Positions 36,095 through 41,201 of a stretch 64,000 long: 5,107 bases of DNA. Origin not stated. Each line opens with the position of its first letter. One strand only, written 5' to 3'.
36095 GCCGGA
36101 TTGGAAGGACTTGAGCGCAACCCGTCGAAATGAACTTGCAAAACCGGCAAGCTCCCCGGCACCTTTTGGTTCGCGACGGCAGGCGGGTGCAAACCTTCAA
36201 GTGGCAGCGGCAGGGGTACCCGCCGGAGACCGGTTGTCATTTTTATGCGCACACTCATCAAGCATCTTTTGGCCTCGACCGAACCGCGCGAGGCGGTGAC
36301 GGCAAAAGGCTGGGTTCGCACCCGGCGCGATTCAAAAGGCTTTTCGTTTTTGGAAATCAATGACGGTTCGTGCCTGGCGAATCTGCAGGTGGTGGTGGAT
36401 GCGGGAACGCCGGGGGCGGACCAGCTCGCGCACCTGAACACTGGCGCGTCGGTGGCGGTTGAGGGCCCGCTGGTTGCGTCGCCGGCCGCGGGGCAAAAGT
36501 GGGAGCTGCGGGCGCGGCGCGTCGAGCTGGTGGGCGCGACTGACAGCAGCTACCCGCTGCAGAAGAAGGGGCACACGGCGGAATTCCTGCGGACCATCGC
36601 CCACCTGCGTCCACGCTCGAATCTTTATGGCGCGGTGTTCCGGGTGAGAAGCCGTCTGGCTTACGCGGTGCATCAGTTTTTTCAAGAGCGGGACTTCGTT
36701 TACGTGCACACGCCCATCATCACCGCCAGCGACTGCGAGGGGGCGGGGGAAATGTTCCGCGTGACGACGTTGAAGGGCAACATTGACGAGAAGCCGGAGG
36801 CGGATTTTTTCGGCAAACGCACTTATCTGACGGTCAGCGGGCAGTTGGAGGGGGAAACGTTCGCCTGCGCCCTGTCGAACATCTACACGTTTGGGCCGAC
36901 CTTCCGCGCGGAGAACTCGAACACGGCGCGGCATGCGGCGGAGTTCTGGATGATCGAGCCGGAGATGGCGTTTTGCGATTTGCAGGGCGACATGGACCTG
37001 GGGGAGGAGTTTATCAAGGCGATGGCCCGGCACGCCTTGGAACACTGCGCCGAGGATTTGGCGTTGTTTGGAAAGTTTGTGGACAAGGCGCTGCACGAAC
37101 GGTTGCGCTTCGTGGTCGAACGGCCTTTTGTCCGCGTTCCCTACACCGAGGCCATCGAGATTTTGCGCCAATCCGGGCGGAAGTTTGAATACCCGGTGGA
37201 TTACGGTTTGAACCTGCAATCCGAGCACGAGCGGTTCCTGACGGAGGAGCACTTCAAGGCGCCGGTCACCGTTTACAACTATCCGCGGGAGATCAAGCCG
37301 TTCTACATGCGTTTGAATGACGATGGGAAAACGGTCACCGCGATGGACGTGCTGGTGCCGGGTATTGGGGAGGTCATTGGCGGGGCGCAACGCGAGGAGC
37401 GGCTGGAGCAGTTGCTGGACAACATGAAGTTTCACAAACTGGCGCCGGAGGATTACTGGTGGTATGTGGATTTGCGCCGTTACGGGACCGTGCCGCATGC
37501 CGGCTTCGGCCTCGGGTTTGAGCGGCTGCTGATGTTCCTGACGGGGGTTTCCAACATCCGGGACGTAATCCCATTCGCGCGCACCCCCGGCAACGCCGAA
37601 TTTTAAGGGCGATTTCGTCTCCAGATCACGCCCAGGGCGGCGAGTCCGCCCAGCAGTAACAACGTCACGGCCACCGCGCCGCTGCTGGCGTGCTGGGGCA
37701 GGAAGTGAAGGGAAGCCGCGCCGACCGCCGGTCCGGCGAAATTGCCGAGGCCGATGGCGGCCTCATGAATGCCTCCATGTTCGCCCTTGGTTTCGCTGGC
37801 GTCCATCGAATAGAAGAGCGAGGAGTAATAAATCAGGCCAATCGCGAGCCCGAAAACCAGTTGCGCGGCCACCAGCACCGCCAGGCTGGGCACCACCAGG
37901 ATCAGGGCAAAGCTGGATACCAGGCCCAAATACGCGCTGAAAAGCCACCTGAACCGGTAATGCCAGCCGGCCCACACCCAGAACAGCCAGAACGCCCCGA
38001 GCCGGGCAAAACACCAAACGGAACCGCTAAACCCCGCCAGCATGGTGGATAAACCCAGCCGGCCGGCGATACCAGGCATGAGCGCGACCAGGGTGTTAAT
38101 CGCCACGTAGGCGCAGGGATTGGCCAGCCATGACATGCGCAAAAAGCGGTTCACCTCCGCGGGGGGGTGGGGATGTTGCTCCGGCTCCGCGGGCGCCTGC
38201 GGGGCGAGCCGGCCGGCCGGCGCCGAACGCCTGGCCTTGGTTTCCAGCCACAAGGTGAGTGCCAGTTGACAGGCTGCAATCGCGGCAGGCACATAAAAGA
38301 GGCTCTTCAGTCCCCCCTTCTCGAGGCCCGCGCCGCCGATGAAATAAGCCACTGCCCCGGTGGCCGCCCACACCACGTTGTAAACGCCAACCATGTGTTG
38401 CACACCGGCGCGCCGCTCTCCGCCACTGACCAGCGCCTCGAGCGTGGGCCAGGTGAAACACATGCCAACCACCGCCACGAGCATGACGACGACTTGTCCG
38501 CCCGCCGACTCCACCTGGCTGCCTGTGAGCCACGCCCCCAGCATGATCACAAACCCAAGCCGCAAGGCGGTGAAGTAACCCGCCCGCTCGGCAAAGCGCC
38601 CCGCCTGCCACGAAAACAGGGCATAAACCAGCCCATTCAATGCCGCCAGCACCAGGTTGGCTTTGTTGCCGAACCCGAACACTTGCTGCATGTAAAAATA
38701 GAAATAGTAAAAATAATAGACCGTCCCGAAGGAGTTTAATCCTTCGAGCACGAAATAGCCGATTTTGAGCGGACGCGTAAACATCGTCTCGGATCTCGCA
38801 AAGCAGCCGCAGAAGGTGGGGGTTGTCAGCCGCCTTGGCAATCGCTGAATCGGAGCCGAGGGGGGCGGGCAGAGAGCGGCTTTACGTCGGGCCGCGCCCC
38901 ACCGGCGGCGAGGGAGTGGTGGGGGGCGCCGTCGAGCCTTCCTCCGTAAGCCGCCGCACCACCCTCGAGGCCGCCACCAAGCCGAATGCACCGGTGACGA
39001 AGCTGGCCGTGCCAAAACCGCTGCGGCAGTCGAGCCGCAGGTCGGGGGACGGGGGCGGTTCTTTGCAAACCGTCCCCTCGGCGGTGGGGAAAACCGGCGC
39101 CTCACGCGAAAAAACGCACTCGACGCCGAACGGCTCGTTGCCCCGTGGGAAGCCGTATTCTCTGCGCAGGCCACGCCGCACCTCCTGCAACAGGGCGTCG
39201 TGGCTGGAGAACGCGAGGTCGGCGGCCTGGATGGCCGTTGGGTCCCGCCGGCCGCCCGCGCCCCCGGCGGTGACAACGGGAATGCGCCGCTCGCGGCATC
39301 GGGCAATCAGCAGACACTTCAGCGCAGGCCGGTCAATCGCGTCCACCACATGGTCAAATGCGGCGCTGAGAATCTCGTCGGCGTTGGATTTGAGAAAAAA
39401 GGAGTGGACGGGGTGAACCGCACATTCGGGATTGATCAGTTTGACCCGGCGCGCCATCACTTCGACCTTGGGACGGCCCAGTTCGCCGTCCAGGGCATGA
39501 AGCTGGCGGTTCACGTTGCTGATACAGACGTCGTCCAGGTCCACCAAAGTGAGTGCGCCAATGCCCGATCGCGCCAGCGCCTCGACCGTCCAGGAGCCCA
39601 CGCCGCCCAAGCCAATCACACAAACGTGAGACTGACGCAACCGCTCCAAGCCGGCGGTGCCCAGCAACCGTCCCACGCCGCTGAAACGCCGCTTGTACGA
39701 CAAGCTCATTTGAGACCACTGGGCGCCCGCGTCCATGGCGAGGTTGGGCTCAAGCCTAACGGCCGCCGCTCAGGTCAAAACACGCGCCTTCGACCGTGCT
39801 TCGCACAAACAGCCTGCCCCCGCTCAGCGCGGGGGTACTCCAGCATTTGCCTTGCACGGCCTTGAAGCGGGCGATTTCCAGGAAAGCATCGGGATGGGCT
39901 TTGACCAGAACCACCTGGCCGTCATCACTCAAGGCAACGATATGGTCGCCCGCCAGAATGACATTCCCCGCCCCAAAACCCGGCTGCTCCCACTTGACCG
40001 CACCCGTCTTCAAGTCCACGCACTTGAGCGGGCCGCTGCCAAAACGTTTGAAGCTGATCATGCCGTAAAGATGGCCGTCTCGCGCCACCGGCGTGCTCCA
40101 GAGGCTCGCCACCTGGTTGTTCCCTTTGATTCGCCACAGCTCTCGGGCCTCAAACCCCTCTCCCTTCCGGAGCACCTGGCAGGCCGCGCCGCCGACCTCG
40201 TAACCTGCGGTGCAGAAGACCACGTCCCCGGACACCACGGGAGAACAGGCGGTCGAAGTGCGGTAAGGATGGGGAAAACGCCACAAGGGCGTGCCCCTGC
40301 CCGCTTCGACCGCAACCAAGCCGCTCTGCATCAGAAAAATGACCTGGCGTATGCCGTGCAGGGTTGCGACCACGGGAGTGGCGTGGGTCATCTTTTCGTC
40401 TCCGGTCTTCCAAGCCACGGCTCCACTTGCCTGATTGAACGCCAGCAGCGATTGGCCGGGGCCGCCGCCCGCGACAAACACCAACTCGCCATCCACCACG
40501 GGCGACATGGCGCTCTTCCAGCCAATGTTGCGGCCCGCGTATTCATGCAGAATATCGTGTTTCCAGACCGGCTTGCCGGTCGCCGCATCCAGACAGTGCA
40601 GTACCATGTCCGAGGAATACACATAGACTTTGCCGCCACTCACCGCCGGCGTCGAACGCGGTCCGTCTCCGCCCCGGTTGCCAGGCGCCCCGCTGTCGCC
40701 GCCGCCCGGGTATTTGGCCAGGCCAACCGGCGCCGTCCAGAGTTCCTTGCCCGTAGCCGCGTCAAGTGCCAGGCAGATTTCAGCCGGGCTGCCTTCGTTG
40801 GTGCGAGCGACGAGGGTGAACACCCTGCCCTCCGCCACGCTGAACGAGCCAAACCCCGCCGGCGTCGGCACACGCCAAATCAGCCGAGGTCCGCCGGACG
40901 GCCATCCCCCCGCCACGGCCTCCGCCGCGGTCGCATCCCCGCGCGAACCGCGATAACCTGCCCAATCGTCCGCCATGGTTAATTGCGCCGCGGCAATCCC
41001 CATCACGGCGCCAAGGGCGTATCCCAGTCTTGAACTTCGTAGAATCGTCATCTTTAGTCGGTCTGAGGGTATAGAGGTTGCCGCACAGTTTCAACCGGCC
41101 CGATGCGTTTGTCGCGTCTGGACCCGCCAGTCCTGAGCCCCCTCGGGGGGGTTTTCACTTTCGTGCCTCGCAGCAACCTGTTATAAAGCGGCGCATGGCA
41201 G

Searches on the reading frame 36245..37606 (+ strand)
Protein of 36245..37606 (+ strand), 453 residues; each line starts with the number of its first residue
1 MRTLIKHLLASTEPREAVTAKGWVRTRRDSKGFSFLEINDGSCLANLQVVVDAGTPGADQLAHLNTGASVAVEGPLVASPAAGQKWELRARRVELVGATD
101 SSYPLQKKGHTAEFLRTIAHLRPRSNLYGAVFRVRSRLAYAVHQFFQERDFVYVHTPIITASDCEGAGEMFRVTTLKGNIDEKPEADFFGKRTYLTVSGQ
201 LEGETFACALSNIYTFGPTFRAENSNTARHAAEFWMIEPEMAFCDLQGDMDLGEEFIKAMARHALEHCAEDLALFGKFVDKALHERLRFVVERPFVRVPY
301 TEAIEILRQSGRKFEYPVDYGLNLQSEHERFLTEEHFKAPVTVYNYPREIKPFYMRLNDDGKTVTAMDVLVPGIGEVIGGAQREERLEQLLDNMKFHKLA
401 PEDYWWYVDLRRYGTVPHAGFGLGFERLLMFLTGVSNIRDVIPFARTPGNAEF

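Call 39: search_protein_families(library=pfam, proteins=[window:36245-37606:+], max_evalue=0.001)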
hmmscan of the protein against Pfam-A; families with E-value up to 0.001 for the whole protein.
window:36245-37606:+ (453 aa): 3 families
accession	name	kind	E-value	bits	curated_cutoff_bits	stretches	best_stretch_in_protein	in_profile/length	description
PF00152.25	tRNA-synt_2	-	7.5e-67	226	25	1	119-447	9-307/308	tRNA synthetases class II (D, K and N)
PF01336.31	tRNA_anti-codon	-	9.6e-11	41.9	27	1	18-95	1-74/75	OB-fold nucleic acid binding domain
PF01409.25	tRNA-synt_2d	-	0.00018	21.5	19.8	0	416-441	210-235/246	tRNA synthetases class II core domain (F)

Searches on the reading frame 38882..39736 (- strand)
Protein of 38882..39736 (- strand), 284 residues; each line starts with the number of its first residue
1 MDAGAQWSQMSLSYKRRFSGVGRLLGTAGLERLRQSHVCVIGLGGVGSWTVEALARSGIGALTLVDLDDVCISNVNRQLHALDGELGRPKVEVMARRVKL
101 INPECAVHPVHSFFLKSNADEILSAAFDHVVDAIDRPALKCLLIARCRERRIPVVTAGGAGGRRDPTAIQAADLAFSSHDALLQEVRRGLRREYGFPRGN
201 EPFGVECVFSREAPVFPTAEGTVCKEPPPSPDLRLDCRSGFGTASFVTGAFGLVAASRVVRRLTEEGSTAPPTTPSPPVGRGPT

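Call 39: search_protein_families(library=pfam, proteins=[window:38882-39736:-], max_evalue=0.001)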
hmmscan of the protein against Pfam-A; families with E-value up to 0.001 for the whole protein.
window:38882-39736:- (284 aa): 2 families
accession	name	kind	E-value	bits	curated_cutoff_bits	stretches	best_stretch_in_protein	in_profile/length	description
PF00899.27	ThiF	-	2.2e-41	142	28.1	1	24-269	9-208/238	ThiF family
PF13241.12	NAD_binding_7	-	7.3e-05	23.7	22.1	1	32-157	4-92/104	Putative NAD(P)-binding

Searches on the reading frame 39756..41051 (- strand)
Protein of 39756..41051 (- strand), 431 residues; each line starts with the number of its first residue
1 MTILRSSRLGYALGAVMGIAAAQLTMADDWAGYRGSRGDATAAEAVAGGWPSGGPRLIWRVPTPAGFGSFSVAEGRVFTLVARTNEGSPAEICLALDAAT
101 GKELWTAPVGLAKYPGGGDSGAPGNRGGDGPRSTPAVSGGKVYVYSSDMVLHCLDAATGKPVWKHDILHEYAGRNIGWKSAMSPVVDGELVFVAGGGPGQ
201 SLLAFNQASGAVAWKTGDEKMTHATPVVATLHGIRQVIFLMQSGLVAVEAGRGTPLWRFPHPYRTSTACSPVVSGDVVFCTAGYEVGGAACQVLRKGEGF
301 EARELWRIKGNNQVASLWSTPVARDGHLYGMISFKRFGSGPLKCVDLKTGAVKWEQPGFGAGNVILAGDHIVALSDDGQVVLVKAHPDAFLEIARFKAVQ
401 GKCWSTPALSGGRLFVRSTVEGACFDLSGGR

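Call 39: search_protein_families(library=pfam, proteins=[window:39756-41051:-], max_evalue=0.001)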
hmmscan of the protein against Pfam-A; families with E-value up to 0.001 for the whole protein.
window:39756-41051:- (431 aa): 3 families
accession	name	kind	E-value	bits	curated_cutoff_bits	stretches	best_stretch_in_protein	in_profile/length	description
PF13360.13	PQQ_2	-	2.6e-30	106.3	27.6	1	94-356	6-233/233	Outer membrane protein assembly factor BamB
PF13570.13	Beta-prop_ACSF4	-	5.9e-11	42.8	133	1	135-416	55-317/329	Beta-alanine-activating enzyme, beta-propeller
PF01011.28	PQQ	-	2.7e-10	40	26.7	0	131-167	49-85/595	Glucose/ethanol/alcohol dehydrogenase, beta-propeller domain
